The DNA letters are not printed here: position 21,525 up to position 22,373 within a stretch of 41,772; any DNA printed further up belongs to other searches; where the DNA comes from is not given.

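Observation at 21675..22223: MM3350 / pRiA4b-ORF3-like gene of unknown function in the cas4 slot, butted against cas1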

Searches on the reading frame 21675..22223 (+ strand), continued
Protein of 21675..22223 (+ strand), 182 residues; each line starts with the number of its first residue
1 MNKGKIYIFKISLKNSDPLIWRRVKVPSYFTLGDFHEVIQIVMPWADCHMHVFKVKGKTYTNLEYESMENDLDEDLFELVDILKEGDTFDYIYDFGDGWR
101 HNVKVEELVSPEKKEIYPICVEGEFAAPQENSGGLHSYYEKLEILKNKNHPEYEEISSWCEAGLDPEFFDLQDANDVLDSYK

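Call 41: fold_search(model_id=the predicted structure, library=pdb)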
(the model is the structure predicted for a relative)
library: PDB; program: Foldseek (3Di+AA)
matches with E <= 10: 443; with E <= 0.001: 2
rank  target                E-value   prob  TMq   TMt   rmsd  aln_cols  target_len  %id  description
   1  2i1s_B                7.9e-18  1.00  0.87  0.87   2.3       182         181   36  Crystal Structure of Protein of Unknown Function MM3350 from Methanosarcina mazei Go1 (released 2006-09-12)
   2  2i1s_A                9.4e-18  1.00  0.86  0.87   1.8       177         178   37  Crystal Structure of Protein of Unknown Function MM3350 from Methanosarcina mazei Go1 (released 2006-09-12)
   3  7zwc_b                1.2e-02  1.00  0.45  0.24   8.1       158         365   11  Structure of SNAPc:TBP-TFIIA-TFIIB sub-complex bound to U5 snRNA promoter (released 2022-11-30)
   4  5dze_A                2.5e-01  0.07  0.15  0.14  16.3       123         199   12  Crystal Structure of the catalytic nucleophile mutant of VvEG16 in complex with cellotetraose (released 2016-09-21)
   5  3ong_C                3.9e-01  0.41  0.29  0.42   6.0        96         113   14  Crystal structure of UBA2ufd-Ubc9: insights into E1-E2 interactions in Sumo pathways (released 2011-01-12)
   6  7yvd_C                5.0e-01  0.05  0.13  0.16  15.6       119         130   15  The crystal structure of the progerin C-terminal peptide and the Ig-like domain of lamin A/C (released 2023-08-30)
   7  5dzg_A                6.3e-01  0.03  0.12  0.12  11.9       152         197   12  Crystal Structure of the catalytic nucleophile mutant of VvEG16 in complex with a xyloglucan tetradecasaccharide (released 2016-09-21)
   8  5dzf_B                7.0e-01  0.04  0.14  0.13  16.4       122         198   14  Crystal Structure of the catalytic nucleophile mutant of VvEG16 in complex with a mixed-linkage glucan octasaccharide (released 2016-09-21)
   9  2d9f_MODEL_1_A        8.4e-01  0.10  0.21  0.26   7.5       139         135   14  Solution structure of RUH-047, an FKBP domain from human cDNA (released 2006-06-09)
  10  4it4_F                8.4e-01  0.10  0.15  0.14  12.3        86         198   16  Crystal structure of residues 1-211 of CG17282 (released 2013-08-14)
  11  7crg_B                8.4e-01  0.03  0.12  0.15  15.7       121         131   15  Beta-strand-mediated dimeric formation of the extended Ig-like domains of human lamin A/C (released 2021-08-25)
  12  8woh_B                9.4e-01  0.03  0.13  0.13  16.1       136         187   11  human dsDNA sensor CCDC25 complexed with 18bp DNA (released 2024-10-09)
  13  6ghd_F                1.0e+00  0.03  0.12  0.15  14.5       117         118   15  Structural analysis of the ternary complex between lamin A/C, BAF and emerin identifies an interface disrupted in auto (released 2018-08-08)
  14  4mxt                  1.1e+00  0.06  0.19  0.19  13.7       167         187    6  Crystal structure of an Outer-membrane lipoprotein carrier protein (BACUNI_04723) from Bacteroides uniformis ATCC 8492 a (released 2013-10-16)
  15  6ghd_B                1.1e+00  0.03  0.12  0.17  14.2       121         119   12  Structural analysis of the ternary complex between lamin A/C, BAF and emerin identifies an interface disrupted in auto (released 2018-08-08)
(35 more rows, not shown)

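Call 42: find_related_loci(query=A1, collection=metagenome_contigs, flank=10000)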
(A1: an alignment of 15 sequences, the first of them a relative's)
Query A1 (182 aa) in metagenome_contigs; peptide patterns used: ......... (x = any residue, [..] = any of these).
600 stretches matched a pattern (row limit reached: there are more); 591 encode a relative of the query (tblastn E <= 1e-3); the best 80 are kept; 80 distinct loci.
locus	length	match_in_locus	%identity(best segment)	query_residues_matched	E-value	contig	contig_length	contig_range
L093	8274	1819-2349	42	3-175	4e-44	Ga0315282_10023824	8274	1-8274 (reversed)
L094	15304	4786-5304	40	6-178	1e-42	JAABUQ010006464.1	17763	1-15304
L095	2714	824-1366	42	6-178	2e-42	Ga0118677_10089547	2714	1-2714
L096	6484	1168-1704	41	5-182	5e-42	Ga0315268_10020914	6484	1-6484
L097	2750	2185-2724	41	1-178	7e-42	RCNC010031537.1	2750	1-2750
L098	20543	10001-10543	37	5-180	1e-41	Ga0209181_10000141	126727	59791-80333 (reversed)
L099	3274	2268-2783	40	5-175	1e-41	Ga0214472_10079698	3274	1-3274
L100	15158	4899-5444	38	2-182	2e-41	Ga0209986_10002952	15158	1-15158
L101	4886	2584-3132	38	3-182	6e-41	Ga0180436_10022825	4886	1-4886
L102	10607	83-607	39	6-180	6e-41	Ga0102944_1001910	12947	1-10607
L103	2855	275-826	39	2-182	5e-41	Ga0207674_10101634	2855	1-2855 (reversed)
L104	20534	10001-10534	39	6-182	8e-41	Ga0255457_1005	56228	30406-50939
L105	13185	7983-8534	38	1-182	2e-40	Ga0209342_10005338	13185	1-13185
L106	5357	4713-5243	40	7-182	2e-40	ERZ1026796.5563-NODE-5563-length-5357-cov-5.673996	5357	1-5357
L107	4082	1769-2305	41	4-178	2e-40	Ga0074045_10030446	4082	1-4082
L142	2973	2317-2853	37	5-178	2e-37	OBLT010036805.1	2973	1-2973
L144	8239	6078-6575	40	5-170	2e-37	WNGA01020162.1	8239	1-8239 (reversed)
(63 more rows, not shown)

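Call 46: search_protein_families(library=pfam, proteins=[L096:157-1146:+, L096:1165-1707:+, L096:2033-2305:+, L096:2259-2729:+, L096:3014-4132:+, L096:4151-5401:+, L096:5411-6202:+, L102:730-1962:+, L102:5848-8238:+, L102:8168-10399:+], max_evalue=0.001)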
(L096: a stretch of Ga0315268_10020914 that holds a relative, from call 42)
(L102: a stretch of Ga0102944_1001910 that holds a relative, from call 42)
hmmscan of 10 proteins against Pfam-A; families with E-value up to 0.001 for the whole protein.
L096:157-1146:+ (329 aa): 3 families
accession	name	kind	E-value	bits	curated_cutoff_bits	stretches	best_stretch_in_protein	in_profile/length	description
PF13280.12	WYL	-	1.5e-21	76.6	21.8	1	147-215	2-70/70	WYL domain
PF25583.1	WCX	-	2.3e-20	73.1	23.9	1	245-319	3-74/76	WCX domain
PF08279.18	HTH_11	-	4.2e-06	27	25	1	7-61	3-55/55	HTH domain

L096:1165-1707:+ (180 aa): 1 family
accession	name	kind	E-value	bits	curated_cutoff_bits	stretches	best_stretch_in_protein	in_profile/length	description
PF07929.16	PRiA4_ORF3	-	3.2e-71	239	26.6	1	2-171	1-173/173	Plasmid pRiA4b ORF-3-like protein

L096:2033-2305:+ (90 aa): 1 family
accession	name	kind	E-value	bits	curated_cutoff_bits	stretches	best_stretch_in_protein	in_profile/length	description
PF17761.7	DUF1016_N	-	1e-16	61.7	32.8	1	17-82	1-66/137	DUF1016 N-terminal domain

L096:2259-2729:+ (156 aa): 1 family
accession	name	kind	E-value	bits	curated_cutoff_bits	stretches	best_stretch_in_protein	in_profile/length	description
PF06250.17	YhcG_C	-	7.3e-40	136.8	32.5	1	4-138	19-156/157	YhcG PDDEXK nuclease domain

L096:3014-4132:+ (372 aa): 3 families
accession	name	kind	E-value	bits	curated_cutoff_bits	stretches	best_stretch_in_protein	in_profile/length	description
PF04851.21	ResIII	-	5.2e-08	33.4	22.5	1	278-336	21-79/164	Type III restriction enzyme, res subunit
PF00270.35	DEAD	-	3.6e-07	30.5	26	1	285-336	19-71/167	DEAD/DEAH box helicase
PF25199.1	nSTAND_NTPase5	-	0.00021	21.6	34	1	261-309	21-70/145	Novel STAND NTPase 5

L096:4151-5401:+ (416 aa): 2 families
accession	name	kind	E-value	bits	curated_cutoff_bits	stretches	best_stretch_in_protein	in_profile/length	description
PF22590.2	Cas3-like_C_2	-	8.6e-13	48.9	27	1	132-226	3-105/106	CRISPR-associated nuclease/helicase Cas3, C-terminal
PF00271.37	Helicase_C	-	2.4e-05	25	23.5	1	127-225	11-109/110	Helicase conserved C-terminal domain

L096:5411-6202:+ (263 aa): 1 family
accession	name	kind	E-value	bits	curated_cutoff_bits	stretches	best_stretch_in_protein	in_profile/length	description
PF09704.15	Cas_Cas5d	-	3.8e-28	99.4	23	1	8-250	4-217/217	CRISPR-associated protein (Cas_Cas5)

L102:730-1962:+ (410 aa): 0 families

L102:5848-8238:+ (796 aa): 5 families
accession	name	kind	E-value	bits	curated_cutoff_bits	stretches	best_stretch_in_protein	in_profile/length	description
PF22590.2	Cas3-like_C_2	-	6.6e-24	84.7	27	1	284-377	4-104/106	CRISPR-associated nuclease/helicase Cas3, C-terminal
PF00270.35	DEAD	-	2.1e-14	54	26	1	32-210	19-163/167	DEAD/DEAH box helicase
PF00271.37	Helicase_C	-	6e-09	36.6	23.5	1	269-378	4-110/110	Helicase conserved C-terminal domain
PF18019.7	Cas3_HD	-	9.6e-07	29.5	23.1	1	597-786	42-205/207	Cas3, HD domain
PF01966.28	HD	-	0.00043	21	22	0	587-704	2-104/116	HD domain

L102:8168-10399:+ (743 aa): 0 families

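Call 50: search_protein_families(library=pfam, proteins=[L010:9355-9966:+, L073:3987-5294:+, L040:5731-6504:+, L079:11024-12076:+, L142:1263-1937:-, L035:2611-3441:+, L144:2109-4070:+, L018:8729-11308:+, L008:5482-6939:+, L034:9014-10546:+], max_evalue=0.001)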
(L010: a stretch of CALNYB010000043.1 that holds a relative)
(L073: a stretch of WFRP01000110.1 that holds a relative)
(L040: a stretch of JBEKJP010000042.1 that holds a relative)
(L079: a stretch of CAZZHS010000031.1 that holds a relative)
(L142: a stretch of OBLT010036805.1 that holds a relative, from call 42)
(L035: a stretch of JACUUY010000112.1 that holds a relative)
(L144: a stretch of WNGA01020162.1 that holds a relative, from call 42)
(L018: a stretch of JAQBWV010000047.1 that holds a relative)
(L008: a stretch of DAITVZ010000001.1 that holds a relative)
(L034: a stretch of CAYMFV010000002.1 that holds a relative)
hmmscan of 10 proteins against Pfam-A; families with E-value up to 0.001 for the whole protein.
L010:9355-9966:+ (204 aa): 4 families
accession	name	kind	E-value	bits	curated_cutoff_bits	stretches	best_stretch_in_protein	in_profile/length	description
PF00239.26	Resolvase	-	9.2e-40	136.5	23.3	1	5-148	1-145/145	Resolvase, N terminal domain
PF13384.12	HTH_23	-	3.2e-05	24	24.6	1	165-197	9-41/50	Homeodomain-like domain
PF00196.25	GerE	-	0.0001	22.3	23.5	1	165-191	9-35/57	Bacterial regulatory proteins, luxR family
PF13551.12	HTH_29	-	0.00052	20.5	28.1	1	165-199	3-38/64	Winged helix-turn helix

L073:3987-5294:+ (436 aa): 2 families
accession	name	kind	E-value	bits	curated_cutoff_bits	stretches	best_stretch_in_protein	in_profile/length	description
PF13173.12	AAA_14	-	1.2e-36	126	27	1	44-176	3-129/129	AAA domain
PF13635.12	DUF4143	-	1.7e-14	54.3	28.1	1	233-379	2-157/160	Domain of unknown function (DUF4143)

L040:5731-6504:+ (258 aa): 5 families
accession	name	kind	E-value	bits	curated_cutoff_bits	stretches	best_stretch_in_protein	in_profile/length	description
PF13561.12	adh_short_C2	-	2.6e-55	188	27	1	23-254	1-234/236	Enoyl-(Acyl carrier protein) reductase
PF00106.31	adh_short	-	2.5e-52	177.7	26.6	1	18-206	2-189/195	short chain dehydrogenase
PF08659.16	KR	-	8.4e-11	42.6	22.6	1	18-134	2-121/180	KR domain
PF23441.1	SDR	-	1.4e-07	31.6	27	1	13-220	4-216/258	SDR-like rossmann domain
PF01370.27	Epimerase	-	4.7e-05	23.3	20.9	0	19-189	1-165/240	NAD dependent epimerase/dehydratase family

L079:11024-12076:+ (351 aa): 2 families
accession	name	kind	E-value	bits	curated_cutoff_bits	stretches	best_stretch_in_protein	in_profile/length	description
PF00005.33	ABC_tran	-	3.3e-29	102.7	25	1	48-191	2-137/137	ABC transporter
PF13304.12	AAA_21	-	2.1e-14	54.8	27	1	135-220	182-298/304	AAA domain, putative AbiEii toxin, Type IV TA system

L142:1263-1937:- (225 aa): 0 families

L035:2611-3441:+ (277 aa): 1 family
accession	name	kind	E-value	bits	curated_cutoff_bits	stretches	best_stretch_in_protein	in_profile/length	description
PF13338.12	AbiEi_4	-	1.5e-08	35.1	25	1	19-69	2-47/49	Transcriptional regulator, AbiEi antitoxin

L144:2109-4070:+ (654 aa): 0 families

L018:8729-11308:+ (860 aa): 2 families
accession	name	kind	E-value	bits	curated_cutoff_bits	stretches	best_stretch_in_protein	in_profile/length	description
PF07929.16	PRiA4_ORF3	-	4.7e-64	215.7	26.6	1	425-593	2-172/173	Plasmid pRiA4b ORF-3-like protein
PF02810.21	SEC-C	-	5.1e-10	39.5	20.4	1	824-842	1-19/19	SEC-C motif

L008:5482-6939:+ (486 aa): 1 family
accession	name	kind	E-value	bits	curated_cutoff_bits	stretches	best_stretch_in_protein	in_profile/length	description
PF07929.16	PRiA4_ORF3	-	6.1e-71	238.1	26.6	1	27-197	1-172/173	Plasmid pRiA4b ORF-3-like protein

L034:9014-10546:+ (511 aa): 1 family
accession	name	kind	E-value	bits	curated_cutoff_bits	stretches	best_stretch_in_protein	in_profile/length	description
PF07929.16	PRiA4_ORF3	-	1e-68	230.8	26.6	1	330-498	2-173/173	Plasmid pRiA4b ORF-3-like protein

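Call 57: search_dna_similar(query=window:21675-22220:+, collection=plasmids, mode=protein, max_evalue=0.00001, max_rows=25)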
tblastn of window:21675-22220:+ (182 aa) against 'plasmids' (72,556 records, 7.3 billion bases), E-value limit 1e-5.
Records with a match: 2833; places in all: 3193; records where one place covers at least 80% of the query: 748.
Best place of each record, by identity: <60% 2833.
By first word of the organism name: Klebsiella 893; Escherichia 554; Salmonella 169; Xanthomonas 164; Enterobacter 112; Sinorhizobium 87; Pseudosulfitobacter 72; Rhizobium 70; Citrobacter 66; Serratia 55; and 109 more.
By predicted mobility (MOB-suite, as given by PLSDB): conjugative 1917; non-mobilizable 529; mobilizable 387.
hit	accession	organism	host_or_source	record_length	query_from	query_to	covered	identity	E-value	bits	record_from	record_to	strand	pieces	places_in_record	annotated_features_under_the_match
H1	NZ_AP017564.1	Pseudanabaena sp. ABRG5-3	-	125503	6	182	97%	40.6%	6e-36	139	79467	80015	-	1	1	plasmid pRiA4b ORF-3 family protein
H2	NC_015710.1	Simkania negevensis Z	-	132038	1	180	99%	39.3%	4e-36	139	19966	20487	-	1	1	plasmid pRiA4b ORF-3 family protein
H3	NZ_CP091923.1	Nostoc sp. UHCC 0870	cell culture,Brackish water, ...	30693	6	182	97%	39.9%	4e-36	139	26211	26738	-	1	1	plasmid pRiA4b ORF-3 family protein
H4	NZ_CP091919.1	Nostoc sp. UHCC 0870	cell culture,Brackish water, ...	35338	6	182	97%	39.9%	4e-36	139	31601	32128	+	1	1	plasmid pRiA4b ORF-3 family protein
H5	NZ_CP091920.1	Nostoc sp. UHCC 0870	cell culture,Brackish water, ...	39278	6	182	97%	39.9%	4e-36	139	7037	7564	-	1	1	plasmid pRiA4b ORF-3 family protein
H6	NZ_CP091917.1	Nostoc sp. UHCC 0870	cell culture,Brackish water, ...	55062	6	182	97%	39.9%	4e-36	139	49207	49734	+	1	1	plasmid pRiA4b ORF-3 family protein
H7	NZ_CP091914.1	Nostoc sp. UHCC 0870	cell culture,Brackish water, ...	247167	6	182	97%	39.9%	4e-36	139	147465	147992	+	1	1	plasmid pRiA4b ORF-3 family protein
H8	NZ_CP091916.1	Nostoc sp. UHCC 0870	cell culture,Brackish water, ...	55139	6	182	97%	39.9%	3e-35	137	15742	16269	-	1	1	plasmid pRiA4b ORF-3 family protein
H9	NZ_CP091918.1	Nostoc sp. UHCC 0870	cell culture,Brackish water, ...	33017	6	182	94%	41.3%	7e-26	142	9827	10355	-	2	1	plasmid pRiA4b ORF-3 family protein (x2)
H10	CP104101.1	Phaeobacter sp. G2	cell culture,Emiliania huxleyi RCC1216 ...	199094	9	180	95%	40.2%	5e-34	133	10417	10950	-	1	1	plasmid pRiA4b ORF-3 family protein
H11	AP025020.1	Calothrix sp. PCC 7716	-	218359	6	178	95%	39.8%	5e-28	116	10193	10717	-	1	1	plasmid pRiA4b ORF-3 family protein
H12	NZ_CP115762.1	Paracoccus sp. SCSIO 75233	cell culture,sediment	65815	9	180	95%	39.7%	1e-34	135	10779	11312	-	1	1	plasmid pRiA4b ORF-3 family protein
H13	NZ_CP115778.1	Paracoccus albus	cell culture,sediment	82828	9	180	95%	39.1%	1e-34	135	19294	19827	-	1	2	plasmid pRiA4b ORF-3 family protein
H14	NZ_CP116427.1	Sulfitobacter faviae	Hexacorallia,culture,Cold water coral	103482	9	180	95%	39.1%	2e-34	134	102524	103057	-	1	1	plasmid pRiA4b ORF-3 family protein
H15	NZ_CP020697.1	Sulfitobacter sp. D7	calanoid copepod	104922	9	180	95%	39.1%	2e-34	134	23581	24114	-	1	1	plasmid pRiA4b ORF-3 family protein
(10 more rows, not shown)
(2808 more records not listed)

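Call 58: search_dna_similar(query=window:21675-22220:+, collection=phages, mode=protein, max_evalue=0.00001, max_rows=25)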
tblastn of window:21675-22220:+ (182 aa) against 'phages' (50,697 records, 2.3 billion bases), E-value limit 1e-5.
Records with a match: 4; places in all: 4; records where one place covers at least 80% of the query: 4.
Best place of each record, by identity: <60% 4.
By first word of the organism name: Pseudomonas 1; Proteobacteria 1; Mycobacterium 1; Bacteriophage 1.
By host as written in the record: Pseudomonas aeruginosa F002 1; Silvanigrella aquatica Nonnen-W8red 1; Mycobacterium smegmatis mc2 155 1; - 1.
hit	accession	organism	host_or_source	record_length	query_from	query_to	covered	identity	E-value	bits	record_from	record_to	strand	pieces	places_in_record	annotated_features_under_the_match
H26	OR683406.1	Pseudomonas phage Marin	Pseudomonas aeruginosa F002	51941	11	182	95%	36.6%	8e-29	117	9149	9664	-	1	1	hypothetical protein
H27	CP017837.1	Proteobacteria phage MWH-Nonnen-W8red 2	Silvanigrella aquatica Nonnen-W8red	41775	5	181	97%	30.5%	1e-19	91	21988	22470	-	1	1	record has no annotation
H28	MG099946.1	Mycobacterium phage LouisV14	Mycobacterium smegmatis mc2 155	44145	2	178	97%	28.8%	3e-20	92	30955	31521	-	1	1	resolvase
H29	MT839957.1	Bacteriophage sp.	human fecal samples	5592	6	175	93%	28.8%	5e-12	69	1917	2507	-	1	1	record has no annotation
